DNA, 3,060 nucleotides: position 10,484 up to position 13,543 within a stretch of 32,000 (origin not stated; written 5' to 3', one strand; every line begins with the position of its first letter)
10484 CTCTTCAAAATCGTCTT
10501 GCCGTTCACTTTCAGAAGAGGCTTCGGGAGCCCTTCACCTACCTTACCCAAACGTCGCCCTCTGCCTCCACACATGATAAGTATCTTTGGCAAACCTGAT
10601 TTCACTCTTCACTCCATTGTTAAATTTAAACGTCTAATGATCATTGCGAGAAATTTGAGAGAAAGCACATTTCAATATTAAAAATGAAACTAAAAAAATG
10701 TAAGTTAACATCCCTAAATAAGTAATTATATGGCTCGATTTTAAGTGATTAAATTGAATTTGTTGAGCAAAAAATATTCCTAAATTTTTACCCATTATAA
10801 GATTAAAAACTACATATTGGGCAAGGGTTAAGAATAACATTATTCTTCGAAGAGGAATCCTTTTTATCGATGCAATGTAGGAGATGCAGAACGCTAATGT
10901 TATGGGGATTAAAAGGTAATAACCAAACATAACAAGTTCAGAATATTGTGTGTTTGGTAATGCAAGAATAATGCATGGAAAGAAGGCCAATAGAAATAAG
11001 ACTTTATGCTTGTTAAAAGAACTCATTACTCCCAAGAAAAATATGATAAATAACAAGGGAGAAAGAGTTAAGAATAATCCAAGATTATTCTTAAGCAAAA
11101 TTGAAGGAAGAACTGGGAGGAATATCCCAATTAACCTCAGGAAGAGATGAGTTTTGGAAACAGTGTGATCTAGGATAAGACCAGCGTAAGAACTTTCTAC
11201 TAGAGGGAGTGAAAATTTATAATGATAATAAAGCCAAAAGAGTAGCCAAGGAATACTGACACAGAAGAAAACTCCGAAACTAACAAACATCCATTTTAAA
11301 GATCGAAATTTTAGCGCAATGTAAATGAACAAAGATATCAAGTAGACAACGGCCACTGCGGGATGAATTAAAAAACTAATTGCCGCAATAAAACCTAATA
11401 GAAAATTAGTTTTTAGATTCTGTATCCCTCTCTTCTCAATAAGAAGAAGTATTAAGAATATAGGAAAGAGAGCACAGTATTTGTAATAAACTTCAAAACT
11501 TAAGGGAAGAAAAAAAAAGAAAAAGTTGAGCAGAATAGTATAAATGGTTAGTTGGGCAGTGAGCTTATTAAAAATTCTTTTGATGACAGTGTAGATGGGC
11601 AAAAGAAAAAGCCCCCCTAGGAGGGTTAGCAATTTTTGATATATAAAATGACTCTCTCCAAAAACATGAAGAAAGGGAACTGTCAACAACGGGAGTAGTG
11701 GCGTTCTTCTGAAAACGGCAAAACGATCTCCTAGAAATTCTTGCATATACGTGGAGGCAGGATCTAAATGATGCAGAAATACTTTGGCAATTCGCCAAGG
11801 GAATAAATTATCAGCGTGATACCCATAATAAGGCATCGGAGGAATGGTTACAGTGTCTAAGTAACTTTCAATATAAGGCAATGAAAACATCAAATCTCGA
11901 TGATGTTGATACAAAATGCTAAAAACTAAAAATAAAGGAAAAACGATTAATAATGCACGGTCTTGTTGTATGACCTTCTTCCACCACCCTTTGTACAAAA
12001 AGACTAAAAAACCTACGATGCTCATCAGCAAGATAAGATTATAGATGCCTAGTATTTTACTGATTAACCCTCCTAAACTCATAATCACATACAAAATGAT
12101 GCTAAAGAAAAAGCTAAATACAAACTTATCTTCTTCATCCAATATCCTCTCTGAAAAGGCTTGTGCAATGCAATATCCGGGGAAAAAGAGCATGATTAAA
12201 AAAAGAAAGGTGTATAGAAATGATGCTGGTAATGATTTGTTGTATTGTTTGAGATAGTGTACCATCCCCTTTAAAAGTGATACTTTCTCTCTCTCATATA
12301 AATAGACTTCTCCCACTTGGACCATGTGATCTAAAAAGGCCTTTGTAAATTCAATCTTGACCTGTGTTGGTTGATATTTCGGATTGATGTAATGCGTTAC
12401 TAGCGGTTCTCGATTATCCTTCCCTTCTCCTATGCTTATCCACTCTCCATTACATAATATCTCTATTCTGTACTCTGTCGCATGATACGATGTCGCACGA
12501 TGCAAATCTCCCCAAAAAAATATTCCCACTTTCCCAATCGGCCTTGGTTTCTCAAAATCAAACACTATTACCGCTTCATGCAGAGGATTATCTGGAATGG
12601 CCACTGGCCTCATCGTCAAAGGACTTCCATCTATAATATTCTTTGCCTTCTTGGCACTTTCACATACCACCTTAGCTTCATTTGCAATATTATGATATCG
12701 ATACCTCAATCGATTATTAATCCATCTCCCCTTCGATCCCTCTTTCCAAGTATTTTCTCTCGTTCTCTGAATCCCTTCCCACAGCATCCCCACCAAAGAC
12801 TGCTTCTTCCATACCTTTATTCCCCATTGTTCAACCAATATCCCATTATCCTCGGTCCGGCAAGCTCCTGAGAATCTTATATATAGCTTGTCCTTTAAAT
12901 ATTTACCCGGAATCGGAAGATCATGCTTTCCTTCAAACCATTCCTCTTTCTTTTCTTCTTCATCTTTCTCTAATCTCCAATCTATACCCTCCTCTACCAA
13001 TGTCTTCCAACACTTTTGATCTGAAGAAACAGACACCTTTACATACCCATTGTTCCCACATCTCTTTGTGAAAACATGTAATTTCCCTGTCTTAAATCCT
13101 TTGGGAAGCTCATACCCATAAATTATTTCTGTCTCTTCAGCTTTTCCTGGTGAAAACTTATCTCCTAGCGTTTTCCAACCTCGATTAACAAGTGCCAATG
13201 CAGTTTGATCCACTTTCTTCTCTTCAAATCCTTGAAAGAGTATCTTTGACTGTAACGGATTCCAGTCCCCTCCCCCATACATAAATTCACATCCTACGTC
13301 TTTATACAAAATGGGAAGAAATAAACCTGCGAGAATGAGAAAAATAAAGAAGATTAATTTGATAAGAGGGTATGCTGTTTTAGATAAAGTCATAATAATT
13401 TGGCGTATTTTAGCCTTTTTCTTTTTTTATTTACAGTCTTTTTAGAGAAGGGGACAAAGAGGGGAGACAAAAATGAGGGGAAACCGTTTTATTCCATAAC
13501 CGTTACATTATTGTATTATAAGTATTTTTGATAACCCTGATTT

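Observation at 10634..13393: Unassigned protein architecture: signal-anchor, novel ~200-aa domain, discoidin-like domain and a ~530-aa multi-TM module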

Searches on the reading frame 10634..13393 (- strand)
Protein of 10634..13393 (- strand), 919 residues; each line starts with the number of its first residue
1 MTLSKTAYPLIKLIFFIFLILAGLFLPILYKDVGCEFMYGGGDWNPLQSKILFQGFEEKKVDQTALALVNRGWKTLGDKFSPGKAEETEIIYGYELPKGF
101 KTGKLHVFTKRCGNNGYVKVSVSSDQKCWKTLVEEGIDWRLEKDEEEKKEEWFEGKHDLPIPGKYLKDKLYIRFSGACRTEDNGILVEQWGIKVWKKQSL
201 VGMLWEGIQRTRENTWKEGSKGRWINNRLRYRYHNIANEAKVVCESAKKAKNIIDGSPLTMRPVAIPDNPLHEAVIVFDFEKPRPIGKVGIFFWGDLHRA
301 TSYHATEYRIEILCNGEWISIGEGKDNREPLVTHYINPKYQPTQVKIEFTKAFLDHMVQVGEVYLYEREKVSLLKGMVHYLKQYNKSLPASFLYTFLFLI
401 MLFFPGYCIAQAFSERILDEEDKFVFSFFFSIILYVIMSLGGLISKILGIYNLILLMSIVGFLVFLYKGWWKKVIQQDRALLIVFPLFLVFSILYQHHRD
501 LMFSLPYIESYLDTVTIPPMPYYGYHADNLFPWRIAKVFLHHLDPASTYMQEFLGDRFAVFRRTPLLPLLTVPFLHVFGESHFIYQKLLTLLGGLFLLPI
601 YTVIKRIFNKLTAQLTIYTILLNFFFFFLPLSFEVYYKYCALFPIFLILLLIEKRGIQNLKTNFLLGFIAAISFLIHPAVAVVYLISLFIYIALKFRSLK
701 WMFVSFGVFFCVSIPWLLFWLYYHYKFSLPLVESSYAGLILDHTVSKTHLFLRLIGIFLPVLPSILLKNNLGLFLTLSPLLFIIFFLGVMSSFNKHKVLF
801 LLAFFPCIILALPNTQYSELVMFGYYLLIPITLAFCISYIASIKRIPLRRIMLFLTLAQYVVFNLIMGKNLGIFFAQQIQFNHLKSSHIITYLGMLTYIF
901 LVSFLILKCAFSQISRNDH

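Call 7: search_protein_families(library=pfam, proteins=[window:10634-13393:-], max_evalue=1)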
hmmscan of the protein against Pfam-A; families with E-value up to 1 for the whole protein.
window:10634-13393:- (919 aa): 1 family
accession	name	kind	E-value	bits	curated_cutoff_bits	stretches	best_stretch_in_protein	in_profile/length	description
PF00754.31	F5_F8_type_C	-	5.3e-06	27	28.2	1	247-351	11-114/127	F5/8 type C domain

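Call 8: search_protein_families(library=ncbifam, proteins=[window:10634-13393:-], max_evalue=1)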
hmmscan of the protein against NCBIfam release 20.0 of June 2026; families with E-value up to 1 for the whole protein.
window:10634-13393:- (919 aa): 0 families

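Call 9: find_homologous_proteins(query=window:10634-13393:-)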
Query window:10634-13393:- (919 aa): 2 proteins with E <= 0.001 among 8000 candidates.
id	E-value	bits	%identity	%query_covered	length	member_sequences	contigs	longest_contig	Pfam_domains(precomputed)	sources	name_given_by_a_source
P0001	0.0e+0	2099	100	100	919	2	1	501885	PF00754.32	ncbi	-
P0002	5.3e-209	715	50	75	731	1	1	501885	PF11992.14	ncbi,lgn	-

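Call 10: search_solved_structures(query=window:10634-13393:-, max_evalue=10)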
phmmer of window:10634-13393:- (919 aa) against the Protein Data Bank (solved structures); distinct sequences matched with E-value up to 10: 1.
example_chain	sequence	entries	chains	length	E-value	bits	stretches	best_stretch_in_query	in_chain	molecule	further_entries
8peh_B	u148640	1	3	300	1.7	9.9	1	503-552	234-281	Receptor-like kinase SYMRK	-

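Call 12: find_encoding_contigs(protein=P0001, flank=10000, max_places=3)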
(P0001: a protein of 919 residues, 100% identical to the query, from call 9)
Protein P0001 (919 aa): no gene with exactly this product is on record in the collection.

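Call 16: list_cluster_members(proteins=[P0001, P0002])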
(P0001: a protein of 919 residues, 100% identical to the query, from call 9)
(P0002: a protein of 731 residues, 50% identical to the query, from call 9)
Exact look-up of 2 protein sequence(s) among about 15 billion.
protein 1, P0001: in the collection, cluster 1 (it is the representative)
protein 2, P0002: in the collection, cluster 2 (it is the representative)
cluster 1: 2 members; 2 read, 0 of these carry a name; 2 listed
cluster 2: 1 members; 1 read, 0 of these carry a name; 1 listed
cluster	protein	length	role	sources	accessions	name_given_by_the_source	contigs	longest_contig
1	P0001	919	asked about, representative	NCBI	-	-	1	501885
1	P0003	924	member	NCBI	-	-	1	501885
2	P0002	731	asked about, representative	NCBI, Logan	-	-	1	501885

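Call 24: search_protein_representatives(alignment_id=A1)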
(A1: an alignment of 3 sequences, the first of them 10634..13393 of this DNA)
Query: 3 sequences, 919 profile positions. Proteins with E-value up to 0.001 (for the whole library): 73; up to 1e-10: 50; up to 1e-30: 29. The best 73 are listed.
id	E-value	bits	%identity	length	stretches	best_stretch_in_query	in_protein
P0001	0.0e+00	1988.0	-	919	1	1-919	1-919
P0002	0.0e+00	1313.4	-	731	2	225-919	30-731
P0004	7.5e-71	255.9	-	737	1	264-908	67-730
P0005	4.0e-69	250.2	-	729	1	262-909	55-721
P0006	4.8e-69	250.0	-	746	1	227-878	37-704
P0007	4.6e-66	240.1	-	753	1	255-912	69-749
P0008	4.0e-60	220.4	-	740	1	239-704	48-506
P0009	1.9e-58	214.9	-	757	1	214-906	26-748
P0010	1.1e-57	212.3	-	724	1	273-845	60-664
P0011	1.3e-57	212.2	-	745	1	270-899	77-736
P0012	2.1e-57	211.5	-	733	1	247-910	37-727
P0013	5.0e-57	210.2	-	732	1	275-916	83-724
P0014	4.6e-56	207.0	-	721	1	240-862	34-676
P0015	1.3e-54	202.2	-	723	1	273-906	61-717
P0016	4.7e-54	200.3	-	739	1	257-839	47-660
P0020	2.9e-43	164.6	-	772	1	274-912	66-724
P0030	3.2e-31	124.8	-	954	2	230-860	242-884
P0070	2.8e-04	35.6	-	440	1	38-411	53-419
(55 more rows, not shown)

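Call 28: search_protein_families(library=pfam, alignment_id=A2, max_evalue=0.01)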
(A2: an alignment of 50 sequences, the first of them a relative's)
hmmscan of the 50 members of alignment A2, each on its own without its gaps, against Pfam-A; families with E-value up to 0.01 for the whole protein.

A. member 1, P0001 (919 aa): 1 family
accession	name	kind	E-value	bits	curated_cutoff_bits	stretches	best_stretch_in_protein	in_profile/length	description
PF00754.31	F5_F8_type_C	-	5.3e-06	27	28.2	1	247-351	11-114/127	F5/8 type C domain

B. families by the number of members that match (of 50 scanned): 8 families
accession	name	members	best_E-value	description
PF13231.12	PMT_2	26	3.6e-13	Dolichyl-phosphate-mannose-protein mannosyltransferase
PF00754.31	F5_F8_type_C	10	5.3e-17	F5/8 type C domain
PF22633.2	F5_F8_type_C_2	6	1.6e-11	NedA-like, galactose-binding domain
PF11992.13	TgpA_N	1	2.4e-06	TgpA N-terminal domain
PF14897.12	EpsG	1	0.00013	EpsG family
PF11028.14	TMEM260-like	1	0.00044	Protein O-mannosyl-transferase TMEM260-like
PF16390.11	DUF4999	1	0.00065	Domain of unknown function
PF25425.1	YfjL_N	1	0.0063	YfjL-like, N-terminal domain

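Call 29: search_solved_structures(query=A2, max_evalue=10, show_alignments=3)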
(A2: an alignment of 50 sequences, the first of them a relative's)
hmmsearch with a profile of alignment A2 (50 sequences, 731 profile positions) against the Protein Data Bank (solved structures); distinct sequences matched with E-value up to 10: 24.
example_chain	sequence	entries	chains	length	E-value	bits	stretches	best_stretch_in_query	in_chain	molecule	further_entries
4a42_A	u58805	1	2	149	2.9e-09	38.7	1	43-169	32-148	ALPHA-N-ACETYLGLUCOSAMINIDASE FAMILY PROTEIN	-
2xqx_A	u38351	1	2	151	3.2e-07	32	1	40-170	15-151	ENDO-BETA-N-ACETYLGLUCOSAMINIDASE D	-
4a4a_A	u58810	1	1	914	0.0001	23.7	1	48-179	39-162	ALPHA-N-ACETYLGLUCOSAMINIDASE FAMILY PROTEIN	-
2j22_A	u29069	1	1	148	0.00013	23.4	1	30-170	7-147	FUCOLECTIN-RELATED PROTEIN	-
7mfk_A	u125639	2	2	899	0.00017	23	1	48-179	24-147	Alpha-N-acetylglucosaminidase family protein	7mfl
3gdb_A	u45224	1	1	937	0.0002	22.7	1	41-152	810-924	Putative uncharacterized protein spr0440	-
2vc9_A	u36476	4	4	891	0.00022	22.6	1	49-179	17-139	ALPHA-N-ACETYLGLUCOSAMINIDASE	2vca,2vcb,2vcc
4uap_A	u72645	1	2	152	0.00023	22.5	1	70-171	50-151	Glycosyl hydrolase, family 31/fibronectin type III domain protein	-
2ls6_A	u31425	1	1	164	0.00028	22.3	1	49-172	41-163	Hyaluronoglucosaminidase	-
7ji1_A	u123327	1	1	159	0.0016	19.7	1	29-167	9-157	ADP-ribosyl cyclase / cyclic ADP-ribose hydrolase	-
2w1q_A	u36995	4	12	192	0.024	15.9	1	50-150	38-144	HYALURONOGLUCOSAMINIDASE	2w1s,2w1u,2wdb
7rg7_A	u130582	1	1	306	0.024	15.9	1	49-165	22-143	nano CLostridial Antibody Mimetic Protein 8 VHH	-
2j1r_A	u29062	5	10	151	0.1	13.8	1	49-153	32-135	FUCOLECTIN-RELATED PROTEIN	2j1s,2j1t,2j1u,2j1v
7rga_A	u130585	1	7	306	0.1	13.8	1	50-153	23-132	nano CLostridial Antibody Mimetic Protein 3 VHH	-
4bxs_V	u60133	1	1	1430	0.22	12.7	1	63-145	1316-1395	VENOM PROTHROMBIN ACTIVATOR PSEUTARIN-C NON-CATALYTIC SUBUNIT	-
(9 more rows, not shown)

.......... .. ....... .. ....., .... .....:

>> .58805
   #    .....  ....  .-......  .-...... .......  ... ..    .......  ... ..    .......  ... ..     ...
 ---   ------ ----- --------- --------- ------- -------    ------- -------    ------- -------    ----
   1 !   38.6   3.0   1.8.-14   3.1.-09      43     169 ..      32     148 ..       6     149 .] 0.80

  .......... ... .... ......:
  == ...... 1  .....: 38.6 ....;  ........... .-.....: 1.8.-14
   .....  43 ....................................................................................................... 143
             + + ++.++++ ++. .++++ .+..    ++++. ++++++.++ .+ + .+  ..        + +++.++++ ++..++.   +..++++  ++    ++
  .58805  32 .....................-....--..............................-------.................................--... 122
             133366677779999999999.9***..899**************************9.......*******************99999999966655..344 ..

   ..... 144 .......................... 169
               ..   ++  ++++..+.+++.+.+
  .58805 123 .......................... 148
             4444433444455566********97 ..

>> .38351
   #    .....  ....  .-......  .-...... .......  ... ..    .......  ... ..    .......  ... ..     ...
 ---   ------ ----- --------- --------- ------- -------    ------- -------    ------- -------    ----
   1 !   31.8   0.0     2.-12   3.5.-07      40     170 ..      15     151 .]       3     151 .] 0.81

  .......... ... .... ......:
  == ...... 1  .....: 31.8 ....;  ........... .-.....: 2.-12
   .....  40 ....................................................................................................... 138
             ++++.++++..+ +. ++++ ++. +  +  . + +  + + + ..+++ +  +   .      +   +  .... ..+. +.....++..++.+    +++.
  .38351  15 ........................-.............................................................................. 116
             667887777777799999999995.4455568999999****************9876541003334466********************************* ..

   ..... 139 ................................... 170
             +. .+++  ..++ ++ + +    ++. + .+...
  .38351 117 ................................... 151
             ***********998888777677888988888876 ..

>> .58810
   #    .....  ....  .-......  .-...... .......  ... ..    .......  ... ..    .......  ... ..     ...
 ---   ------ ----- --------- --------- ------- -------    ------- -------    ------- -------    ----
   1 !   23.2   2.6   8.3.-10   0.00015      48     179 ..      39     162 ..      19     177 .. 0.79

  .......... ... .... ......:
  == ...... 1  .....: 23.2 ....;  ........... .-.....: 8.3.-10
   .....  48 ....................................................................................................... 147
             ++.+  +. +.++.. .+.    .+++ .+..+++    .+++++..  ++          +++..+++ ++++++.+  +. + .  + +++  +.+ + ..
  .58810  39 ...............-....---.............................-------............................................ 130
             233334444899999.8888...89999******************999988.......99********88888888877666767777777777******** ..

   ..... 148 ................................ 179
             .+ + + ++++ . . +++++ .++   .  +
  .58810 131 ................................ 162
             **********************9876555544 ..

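Call 31: search_protein_families(library=pfam, proteins=[P0004, P0005, P0006, P0007, P0009, P0011, P0012, P0020, P0030, P0070], max_evalue=0.01)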
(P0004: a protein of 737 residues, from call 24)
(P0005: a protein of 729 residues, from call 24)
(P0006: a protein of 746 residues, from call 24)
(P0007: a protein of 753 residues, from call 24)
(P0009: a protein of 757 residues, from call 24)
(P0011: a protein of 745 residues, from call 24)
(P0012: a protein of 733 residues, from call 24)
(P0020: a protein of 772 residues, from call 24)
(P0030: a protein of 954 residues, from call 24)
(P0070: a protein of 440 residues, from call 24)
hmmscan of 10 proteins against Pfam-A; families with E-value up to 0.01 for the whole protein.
P0004 (737 aa): 0 families

P0005 (729 aa): 1 family
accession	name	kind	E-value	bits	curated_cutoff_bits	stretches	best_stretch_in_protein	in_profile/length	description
PF13231.12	PMT_2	-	4.1e-07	30.8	26.1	1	364-517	2-156/160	Dolichyl-phosphate-mannose-protein mannosyltransferase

P0006 (746 aa): 2 families
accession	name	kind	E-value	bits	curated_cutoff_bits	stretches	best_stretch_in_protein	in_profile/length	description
PF14897.12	EpsG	-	0.00013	21.7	30.1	1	388-699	52-317/326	EpsG family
PF13231.12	PMT_2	-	0.00023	21.9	26.1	1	377-527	1-151/160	Dolichyl-phosphate-mannose-protein mannosyltransferase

P0007 (753 aa): 0 families

P0009 (757 aa): 1 family
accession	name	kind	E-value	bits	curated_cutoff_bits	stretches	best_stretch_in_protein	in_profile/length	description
PF13231.12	PMT_2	-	1.1e-05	26.1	26.1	1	384-537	1-154/160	Dolichyl-phosphate-mannose-protein mannosyltransferase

P0011 (745 aa): 1 family
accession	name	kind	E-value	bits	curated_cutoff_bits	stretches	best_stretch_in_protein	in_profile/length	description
PF13231.12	PMT_2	-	0.00035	21.2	26.1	1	376-528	1-154/160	Dolichyl-phosphate-mannose-protein mannosyltransferase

P0012 (733 aa): 0 families

P0020 (772 aa): 1 family
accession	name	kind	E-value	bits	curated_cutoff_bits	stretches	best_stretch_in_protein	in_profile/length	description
PF13231.12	PMT_2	-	9.6e-05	23.1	26.1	1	359-516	1-155/160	Dolichyl-phosphate-mannose-protein mannosyltransferase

P0030 (954 aa): 3 families
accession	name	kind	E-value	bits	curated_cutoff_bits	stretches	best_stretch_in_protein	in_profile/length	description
PF00754.31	F5_F8_type_C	-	5.3e-17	62.6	28.2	2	54-155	9-115/127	F5/8 type C domain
PF22633.2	F5_F8_type_C_2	-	1.6e-11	45.1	27.8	2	62-136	2-79/91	NedA-like, galactose-binding domain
PF13231.12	PMT_2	-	3.8e-09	37.4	26.1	1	573-719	13-160/160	Dolichyl-phosphate-mannose-protein mannosyltransferase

P0070 (440 aa): 0 families

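Call 32: find_encoding_contigs(protein=P0002, flank=3000, max_places=3)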
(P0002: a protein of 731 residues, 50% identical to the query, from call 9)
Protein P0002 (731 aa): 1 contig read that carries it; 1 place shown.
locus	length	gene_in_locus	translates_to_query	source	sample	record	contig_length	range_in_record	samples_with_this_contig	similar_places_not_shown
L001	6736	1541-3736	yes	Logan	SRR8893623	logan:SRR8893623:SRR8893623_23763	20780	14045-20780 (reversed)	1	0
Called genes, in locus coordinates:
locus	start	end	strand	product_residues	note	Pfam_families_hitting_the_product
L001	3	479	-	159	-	?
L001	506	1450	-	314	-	PF13489:Methyltransf_23, PF08241:Methyltransf_11 (weak), PF08242:Methyltransf_12 (faint)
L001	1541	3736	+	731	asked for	PF11992:TgpA_N (faint)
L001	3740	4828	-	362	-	PF13439:Glyco_transf_4, PF20706:GT4-conflict, PF00534:Glycos_transf_1, PF13692:Glyco_trans_1_4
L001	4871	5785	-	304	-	PF13641:Glyco_tranf_2_3 (weak), PF00535:Glycos_transf_2, PF10111:Glyco_tranf_2_2 (faint), PF13632:Glyco_trans_2_3 (weak)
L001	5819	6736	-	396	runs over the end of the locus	PF13439:Glyco_transf_4, PF13579:Glyco_trans_4_4 (faint), PF20706:GT4-conflict, PF00534:Glycos_transf_1, PF13692:Glyco_trans_1_4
